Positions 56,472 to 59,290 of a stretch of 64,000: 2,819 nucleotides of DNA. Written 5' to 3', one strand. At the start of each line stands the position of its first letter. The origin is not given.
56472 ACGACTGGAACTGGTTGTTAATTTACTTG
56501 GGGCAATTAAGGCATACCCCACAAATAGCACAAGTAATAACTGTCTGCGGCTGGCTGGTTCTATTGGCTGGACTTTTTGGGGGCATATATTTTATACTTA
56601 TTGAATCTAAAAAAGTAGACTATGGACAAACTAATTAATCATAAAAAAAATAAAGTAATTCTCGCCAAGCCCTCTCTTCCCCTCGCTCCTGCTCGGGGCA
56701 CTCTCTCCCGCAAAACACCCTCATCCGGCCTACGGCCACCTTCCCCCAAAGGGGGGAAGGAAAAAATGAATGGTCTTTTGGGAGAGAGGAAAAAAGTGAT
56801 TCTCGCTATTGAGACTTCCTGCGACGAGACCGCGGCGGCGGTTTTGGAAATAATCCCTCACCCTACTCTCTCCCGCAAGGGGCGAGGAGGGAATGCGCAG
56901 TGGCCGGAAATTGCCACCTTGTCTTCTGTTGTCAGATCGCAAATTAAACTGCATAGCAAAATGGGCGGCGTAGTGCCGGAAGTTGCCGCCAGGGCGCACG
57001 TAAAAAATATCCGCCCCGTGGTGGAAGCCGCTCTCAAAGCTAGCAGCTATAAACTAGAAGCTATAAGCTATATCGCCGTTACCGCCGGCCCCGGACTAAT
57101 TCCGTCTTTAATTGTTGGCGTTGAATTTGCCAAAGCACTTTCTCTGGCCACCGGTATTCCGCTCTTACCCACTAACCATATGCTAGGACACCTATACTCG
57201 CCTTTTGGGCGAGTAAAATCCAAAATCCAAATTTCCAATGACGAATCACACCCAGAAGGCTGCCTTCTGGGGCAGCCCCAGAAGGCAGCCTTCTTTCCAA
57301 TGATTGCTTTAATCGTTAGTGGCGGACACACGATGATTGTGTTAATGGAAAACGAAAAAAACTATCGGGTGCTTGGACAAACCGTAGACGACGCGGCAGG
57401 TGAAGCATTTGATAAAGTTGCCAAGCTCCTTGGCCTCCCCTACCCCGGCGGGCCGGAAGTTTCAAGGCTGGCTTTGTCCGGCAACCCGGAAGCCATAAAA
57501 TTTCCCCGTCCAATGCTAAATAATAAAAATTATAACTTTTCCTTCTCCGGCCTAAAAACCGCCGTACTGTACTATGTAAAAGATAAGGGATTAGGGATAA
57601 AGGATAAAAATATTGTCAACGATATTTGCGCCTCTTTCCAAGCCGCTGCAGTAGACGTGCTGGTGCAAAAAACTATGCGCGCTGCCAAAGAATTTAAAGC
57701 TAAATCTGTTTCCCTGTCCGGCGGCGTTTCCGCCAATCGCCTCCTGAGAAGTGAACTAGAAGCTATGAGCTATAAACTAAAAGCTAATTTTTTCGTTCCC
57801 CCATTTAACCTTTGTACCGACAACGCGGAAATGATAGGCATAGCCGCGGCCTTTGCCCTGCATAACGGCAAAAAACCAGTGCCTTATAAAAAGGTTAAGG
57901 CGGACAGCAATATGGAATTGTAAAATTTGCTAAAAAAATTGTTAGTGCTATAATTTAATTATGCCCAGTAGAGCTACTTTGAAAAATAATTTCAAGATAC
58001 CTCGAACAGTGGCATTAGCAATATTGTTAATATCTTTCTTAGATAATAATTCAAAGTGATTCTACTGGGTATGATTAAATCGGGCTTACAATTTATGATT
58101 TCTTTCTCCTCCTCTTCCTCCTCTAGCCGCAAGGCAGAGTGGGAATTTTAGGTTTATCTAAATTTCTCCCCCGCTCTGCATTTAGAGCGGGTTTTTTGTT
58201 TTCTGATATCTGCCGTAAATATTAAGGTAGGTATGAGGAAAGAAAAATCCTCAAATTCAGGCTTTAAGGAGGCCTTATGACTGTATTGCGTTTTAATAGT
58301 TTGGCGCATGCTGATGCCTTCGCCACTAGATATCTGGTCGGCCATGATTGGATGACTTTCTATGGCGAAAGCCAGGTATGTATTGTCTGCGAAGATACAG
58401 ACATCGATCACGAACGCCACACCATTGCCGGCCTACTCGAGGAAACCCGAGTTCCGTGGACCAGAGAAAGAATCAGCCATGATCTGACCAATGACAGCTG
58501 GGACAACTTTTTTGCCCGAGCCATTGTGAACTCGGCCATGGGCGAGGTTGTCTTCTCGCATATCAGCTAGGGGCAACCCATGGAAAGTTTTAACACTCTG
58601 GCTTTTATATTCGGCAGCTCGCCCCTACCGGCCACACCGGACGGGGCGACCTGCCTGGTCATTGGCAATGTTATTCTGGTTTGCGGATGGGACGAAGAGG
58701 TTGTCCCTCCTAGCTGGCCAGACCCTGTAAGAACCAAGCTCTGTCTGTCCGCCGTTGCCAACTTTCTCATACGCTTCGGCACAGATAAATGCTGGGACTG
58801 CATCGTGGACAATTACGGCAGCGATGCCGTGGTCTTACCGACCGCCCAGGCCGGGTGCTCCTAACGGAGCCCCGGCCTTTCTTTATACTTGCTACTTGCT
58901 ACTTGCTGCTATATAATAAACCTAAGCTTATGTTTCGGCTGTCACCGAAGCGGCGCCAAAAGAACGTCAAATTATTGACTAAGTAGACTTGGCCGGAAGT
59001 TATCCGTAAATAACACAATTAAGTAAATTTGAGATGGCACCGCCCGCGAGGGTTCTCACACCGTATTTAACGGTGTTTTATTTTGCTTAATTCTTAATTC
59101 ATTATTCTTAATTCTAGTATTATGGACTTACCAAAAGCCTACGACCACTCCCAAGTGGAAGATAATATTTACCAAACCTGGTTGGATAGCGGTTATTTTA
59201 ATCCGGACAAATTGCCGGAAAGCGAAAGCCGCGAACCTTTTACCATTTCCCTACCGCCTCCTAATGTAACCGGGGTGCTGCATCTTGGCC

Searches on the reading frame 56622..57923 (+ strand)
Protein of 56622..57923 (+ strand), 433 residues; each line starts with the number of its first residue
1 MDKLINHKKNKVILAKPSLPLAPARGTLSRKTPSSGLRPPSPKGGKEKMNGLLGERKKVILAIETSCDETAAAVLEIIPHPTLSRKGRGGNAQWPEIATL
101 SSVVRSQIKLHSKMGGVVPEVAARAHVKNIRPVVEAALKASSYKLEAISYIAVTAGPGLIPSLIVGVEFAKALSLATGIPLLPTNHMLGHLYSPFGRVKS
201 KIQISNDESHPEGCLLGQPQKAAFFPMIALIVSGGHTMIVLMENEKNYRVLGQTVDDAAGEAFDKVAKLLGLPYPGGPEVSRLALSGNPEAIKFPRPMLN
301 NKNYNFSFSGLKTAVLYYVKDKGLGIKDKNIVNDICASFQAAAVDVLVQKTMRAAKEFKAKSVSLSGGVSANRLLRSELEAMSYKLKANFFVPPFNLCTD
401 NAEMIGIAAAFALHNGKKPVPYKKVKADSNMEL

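Call 17: search_protein_families(library=pfam, proteins=[window:56622-57923:+], max_evalue=0.00001)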
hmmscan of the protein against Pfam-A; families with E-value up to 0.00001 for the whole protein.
window:56622-57923:+ (433 aa): 3 families
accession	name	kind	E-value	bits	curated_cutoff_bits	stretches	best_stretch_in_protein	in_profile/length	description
PF00814.31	TsaD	-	2.8e-89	299.8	24.8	2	209-406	92-263/264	tRNA N6-adenosine threonylcarbamoyltransferase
PF02543.21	Carbam_trans_N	-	1.5e-06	28.4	24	1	181-406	180-343/346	Carbamoyltransferase N-terminus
PF22521.2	HypF_C_2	-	2.5e-06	27.9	27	1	326-391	160-225/241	Carbamoyltransferase, Kae1-like Domain, second subdomain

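Call 83: find_homologous_proteins(query=window:56622-57920:+, max_evalue=1e-40)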
Query window:56622-57920:+ (433 aa): 7999 proteins with E <= 1e-40 among 8000 candidates; the best 120 are listed.
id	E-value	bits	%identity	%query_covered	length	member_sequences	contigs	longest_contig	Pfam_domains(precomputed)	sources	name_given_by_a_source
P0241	4.6e-281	950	100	100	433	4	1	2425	PF02543.22,PF00814.32,PF22521.3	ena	-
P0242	4.5e-177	607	68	98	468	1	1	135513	PF02543.22,PF00814.32,PF22521.3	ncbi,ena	-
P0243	1.4e-173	596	77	87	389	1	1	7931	PF02543.22,PF00814.32,PF22521.3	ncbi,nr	ncbi:MAG: tRNA (adenosine(37)-N6)-threonylcarbamoyltransferase complex transferase subunit TsaD [Can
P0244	6.1e-171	587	70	98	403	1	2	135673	PF02543.22,PF00814.32,PF22521.3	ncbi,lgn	-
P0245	2.7e-157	542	64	99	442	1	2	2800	PF02543.22,PF00814.32,PF22521.3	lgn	-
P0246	1.4e-156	540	65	98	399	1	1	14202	PF00814.32,PF22521.3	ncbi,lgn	-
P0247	1.9e-154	533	70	87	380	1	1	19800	PF02543.22,PF00814.32,PF22521.3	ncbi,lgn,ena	-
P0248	5.4e-154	531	67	89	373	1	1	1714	PF02543.22,PF00814.32,PF22521.3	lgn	-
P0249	9.3e-154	531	73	87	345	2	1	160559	PF02543.22,PF00814.32,PF22521.3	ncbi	ncbi:MAG: tRNA (adenosine(37)-N6)-threonylcarbamoyltransferase complex transferase subunit TsaD [Can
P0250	8.3e-153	527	68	87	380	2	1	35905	PF00814.32,PF22521.3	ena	-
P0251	7.9e-147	508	67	88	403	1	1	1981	PF02543.22,PF00814.32,PF22521.3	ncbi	-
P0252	8.3e-147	508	68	86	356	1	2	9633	PF00814.32,PF22521.3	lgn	-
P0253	2.3e-146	506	67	88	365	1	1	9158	PF02543.22,PF00814.32,PF22521.3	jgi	jgi:N6-L-threonylcarbamoyladenine synthase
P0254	2.7e-146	506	67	87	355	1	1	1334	PF00814.32,PF22521.3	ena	-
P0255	3.8e-146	506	68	87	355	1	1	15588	PF00814.32,PF22521.3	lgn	-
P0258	1.2e-145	504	68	87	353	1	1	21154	PF02543.22,PF00814.32,PF22521.3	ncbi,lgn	-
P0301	4.1e-137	476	65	87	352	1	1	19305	PF02543.22,PF00814.32,PF22521.3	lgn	-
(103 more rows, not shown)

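Call 86: find_encoding_contigs(protein=P0301, flank=10000, max_places=1)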
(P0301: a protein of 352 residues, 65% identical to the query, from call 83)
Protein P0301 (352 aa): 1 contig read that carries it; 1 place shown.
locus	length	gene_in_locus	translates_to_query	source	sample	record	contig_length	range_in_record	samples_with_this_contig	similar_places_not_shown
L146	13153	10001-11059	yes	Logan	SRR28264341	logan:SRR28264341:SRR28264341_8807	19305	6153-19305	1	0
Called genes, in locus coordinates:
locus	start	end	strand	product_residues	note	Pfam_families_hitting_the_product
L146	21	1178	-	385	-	-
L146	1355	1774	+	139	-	-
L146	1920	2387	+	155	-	-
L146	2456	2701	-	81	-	PF18893:DUF5652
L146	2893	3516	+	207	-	-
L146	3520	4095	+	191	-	PF09335:VTT_dom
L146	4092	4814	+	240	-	PF00535:Glycos_transf_2, PF10111:Glyco_tranf_2_2, PF13641:Glyco_tranf_2_3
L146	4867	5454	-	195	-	PF07731:Cu-oxidase_2 (faint), PF13473:Cupredoxin_1, PF00127:Copper-bind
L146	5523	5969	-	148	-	PF18914:DUF5666 (weak)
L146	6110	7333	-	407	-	PF12704:MacB_PCD, PF02687:FtsX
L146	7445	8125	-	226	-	PF02463:SMC_N (faint), PF00005:ABC_tran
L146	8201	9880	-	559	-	PF00364:Biotin_lipoyl (faint), PF25881:HH_YBHG (faint), PF25990:Beta-barrel_YknX, PF25967:RND-MFP_C, PF25989:YknX_C (weak)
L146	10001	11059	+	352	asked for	PF00814:TsaD, PF02543:Carbam_trans_N (faint), PF22521:HypF_C_2 (weak)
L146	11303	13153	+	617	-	?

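Call 87: find_encoding_contigs(protein=P0252, flank=10000, max_places=1)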
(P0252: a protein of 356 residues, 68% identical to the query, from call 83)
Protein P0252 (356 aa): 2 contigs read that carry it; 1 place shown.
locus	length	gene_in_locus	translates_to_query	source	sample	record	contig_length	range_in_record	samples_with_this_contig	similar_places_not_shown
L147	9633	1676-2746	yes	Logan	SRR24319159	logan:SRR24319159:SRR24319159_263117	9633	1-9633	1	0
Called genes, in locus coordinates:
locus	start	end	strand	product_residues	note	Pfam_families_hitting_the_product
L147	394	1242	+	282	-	PF01734:Patatin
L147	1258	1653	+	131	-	PF07883:Cupin_2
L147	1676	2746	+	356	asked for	PF00814:TsaD, PF22521:HypF_C_2 (weak)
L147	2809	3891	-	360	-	PF00041:fn3 (faint), PF18370:RGI_lyase (faint), PF17957:Big_7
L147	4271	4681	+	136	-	-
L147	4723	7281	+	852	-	PF00133:tRNA-synt_1, PF09334:tRNA-synt_1g (weak), PF04266:ASCH (weak), PF00133:tRNA-synt_1, PF08264:Anticodon_1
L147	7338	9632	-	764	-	?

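Call 88: find_encoding_contigs(protein=P0258, flank=10000, max_places=1)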
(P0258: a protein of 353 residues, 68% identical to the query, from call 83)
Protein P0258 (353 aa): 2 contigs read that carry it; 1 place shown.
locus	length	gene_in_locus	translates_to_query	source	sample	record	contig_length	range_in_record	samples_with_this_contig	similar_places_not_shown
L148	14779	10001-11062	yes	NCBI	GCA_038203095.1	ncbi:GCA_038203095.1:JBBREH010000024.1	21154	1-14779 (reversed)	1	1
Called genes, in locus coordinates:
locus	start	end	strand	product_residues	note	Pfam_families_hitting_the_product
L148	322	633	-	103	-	PF01022:HTH_5 (weak), PF12840:HTH_20 (weak)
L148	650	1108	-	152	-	PF08327:AHSA1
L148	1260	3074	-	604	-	PF00664:ABC_membrane, PF00005:ABC_tran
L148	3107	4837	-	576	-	PF00664:ABC_membrane, PF00005:ABC_tran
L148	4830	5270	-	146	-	PF22381:Staph_reg_Sar_Rot (weak), PF01047:MarR, PF12802:MarR_2 (weak)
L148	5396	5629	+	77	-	-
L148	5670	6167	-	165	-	PF05163:DinB, PF12867:DinB_2 (weak)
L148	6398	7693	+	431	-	PF01595:CNNM, PF00571:CBS (weak), PF03471:CorC_HlyC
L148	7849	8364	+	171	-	PF14819:QueF_N (faint), PF14489:QueF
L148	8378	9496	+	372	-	-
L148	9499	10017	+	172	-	-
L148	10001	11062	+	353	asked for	PF00814:TsaD, PF02543:Carbam_trans_N (weak), PF22521:HypF_C_2 (weak)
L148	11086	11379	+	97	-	-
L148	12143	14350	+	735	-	PF00133:tRNA-synt_1, PF09334:tRNA-synt_1g, PF08264:Anticodon_1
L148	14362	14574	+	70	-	-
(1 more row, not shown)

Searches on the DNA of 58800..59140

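Call 76: search_rna_families(source=window, start=58800, end=59140, threshold=evalue, max_evalue=1, show_alignments=1)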
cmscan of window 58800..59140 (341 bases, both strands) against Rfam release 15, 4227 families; matches with E-value up to 1: 0.
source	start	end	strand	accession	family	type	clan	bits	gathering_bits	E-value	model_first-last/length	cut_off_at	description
